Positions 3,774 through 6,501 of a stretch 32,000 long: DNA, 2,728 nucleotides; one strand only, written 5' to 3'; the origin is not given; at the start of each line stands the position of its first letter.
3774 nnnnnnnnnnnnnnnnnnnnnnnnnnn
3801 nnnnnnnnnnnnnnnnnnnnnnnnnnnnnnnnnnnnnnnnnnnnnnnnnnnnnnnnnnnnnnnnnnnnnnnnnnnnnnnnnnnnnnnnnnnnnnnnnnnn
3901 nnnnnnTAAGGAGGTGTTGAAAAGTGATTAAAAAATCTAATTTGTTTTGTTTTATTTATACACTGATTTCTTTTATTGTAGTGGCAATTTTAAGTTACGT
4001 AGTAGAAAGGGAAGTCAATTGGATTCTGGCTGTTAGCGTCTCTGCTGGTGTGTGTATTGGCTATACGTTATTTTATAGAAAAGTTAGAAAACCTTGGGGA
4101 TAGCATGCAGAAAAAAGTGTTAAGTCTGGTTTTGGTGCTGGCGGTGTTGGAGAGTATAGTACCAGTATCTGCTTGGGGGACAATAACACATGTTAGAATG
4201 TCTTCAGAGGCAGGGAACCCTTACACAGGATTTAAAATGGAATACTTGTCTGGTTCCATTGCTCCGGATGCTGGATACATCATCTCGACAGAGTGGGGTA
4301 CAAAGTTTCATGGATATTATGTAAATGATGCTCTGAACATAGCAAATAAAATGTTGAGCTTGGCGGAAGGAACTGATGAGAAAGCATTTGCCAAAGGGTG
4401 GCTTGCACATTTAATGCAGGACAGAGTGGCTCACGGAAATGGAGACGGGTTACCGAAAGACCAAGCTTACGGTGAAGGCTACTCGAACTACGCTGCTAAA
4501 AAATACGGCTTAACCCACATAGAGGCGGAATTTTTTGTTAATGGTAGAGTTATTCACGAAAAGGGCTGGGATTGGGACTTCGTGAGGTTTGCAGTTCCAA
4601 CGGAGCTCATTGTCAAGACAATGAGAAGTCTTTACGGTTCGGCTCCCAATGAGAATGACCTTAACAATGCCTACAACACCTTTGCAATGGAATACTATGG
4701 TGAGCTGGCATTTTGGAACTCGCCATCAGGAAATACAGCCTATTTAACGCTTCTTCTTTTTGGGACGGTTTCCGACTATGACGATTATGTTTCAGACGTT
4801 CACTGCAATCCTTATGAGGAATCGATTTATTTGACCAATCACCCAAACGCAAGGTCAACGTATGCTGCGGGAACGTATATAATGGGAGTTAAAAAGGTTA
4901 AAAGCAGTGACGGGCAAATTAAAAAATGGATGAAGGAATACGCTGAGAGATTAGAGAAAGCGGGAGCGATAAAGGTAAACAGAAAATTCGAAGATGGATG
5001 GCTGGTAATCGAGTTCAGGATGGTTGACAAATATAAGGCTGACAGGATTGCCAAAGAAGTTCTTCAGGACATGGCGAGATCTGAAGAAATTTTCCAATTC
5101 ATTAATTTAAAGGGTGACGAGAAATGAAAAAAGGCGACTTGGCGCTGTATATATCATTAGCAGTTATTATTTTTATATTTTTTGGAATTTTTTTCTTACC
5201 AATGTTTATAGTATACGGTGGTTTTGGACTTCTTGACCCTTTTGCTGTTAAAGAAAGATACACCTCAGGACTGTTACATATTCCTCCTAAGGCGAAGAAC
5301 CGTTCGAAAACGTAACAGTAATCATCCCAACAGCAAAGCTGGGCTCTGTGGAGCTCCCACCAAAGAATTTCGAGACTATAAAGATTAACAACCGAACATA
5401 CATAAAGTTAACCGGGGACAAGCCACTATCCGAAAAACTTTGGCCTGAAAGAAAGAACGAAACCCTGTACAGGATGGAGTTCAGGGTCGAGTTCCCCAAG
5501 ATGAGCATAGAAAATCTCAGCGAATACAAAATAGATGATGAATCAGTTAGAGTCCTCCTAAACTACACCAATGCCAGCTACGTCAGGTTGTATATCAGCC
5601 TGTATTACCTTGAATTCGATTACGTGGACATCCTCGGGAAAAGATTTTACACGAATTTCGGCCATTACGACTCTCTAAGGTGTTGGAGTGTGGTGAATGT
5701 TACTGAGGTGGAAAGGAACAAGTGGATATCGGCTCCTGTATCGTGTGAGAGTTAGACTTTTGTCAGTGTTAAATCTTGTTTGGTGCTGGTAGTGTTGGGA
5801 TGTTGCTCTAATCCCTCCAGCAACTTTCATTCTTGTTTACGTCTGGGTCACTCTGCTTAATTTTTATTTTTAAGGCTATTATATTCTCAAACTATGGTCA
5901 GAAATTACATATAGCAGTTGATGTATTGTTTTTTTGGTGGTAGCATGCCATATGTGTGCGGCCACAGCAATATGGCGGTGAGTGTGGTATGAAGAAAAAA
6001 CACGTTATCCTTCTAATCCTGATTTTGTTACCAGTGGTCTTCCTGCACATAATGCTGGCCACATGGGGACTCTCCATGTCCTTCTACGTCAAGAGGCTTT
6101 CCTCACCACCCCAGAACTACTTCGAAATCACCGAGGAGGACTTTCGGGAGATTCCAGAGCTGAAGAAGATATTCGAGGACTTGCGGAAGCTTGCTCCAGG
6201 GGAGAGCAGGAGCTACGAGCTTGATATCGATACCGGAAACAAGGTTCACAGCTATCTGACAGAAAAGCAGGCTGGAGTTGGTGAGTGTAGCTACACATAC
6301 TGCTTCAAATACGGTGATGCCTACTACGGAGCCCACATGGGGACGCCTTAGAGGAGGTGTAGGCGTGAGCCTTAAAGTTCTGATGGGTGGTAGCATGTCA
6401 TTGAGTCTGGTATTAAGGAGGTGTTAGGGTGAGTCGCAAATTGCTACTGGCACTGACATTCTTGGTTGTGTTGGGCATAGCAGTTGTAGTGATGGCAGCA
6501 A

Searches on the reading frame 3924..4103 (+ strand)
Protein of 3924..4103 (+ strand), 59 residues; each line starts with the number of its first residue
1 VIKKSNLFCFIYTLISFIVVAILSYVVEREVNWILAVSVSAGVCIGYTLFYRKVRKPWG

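Call 6: search_protein_families(library=pfam, proteins=[window:3924-4103:+], max_evalue=0.1)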
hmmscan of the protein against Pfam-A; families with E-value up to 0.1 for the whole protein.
window:3924-4103:+ (59 aa): 2 families
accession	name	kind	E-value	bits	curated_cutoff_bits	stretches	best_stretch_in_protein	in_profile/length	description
PF04647.20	AgrB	-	0.055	13.3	23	1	4-50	72-119/185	Accessory gene regulator B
PF14342.11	DUF4396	-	0.06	14.2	27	1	8-56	15-63/141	Domain of unknown function (DUF4396)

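Call 9: search_protein_families(library=ncbifam, proteins=[window:3924-4103:+], max_evalue=1)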
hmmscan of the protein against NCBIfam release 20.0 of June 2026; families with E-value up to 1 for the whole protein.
window:3924-4103:+ (59 aa): 0 families

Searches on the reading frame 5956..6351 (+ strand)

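Call 6: search_protein_families(library=pfam, proteins=[window:5956-6351:+], max_evalue=0.1)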
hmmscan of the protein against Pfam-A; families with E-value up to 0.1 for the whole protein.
window:5956-6351:+ (131 aa): 2 families
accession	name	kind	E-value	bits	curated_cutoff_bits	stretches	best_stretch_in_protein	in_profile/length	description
PF21832.1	DUF6892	-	0.043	14.5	24.6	1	46-107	31-93/136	Family of unknown function (DUF6892)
PF06398.17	Pex24p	-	0.099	12.1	26.8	0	20-79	53-113/358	Integral peroxisomal membrane peroxin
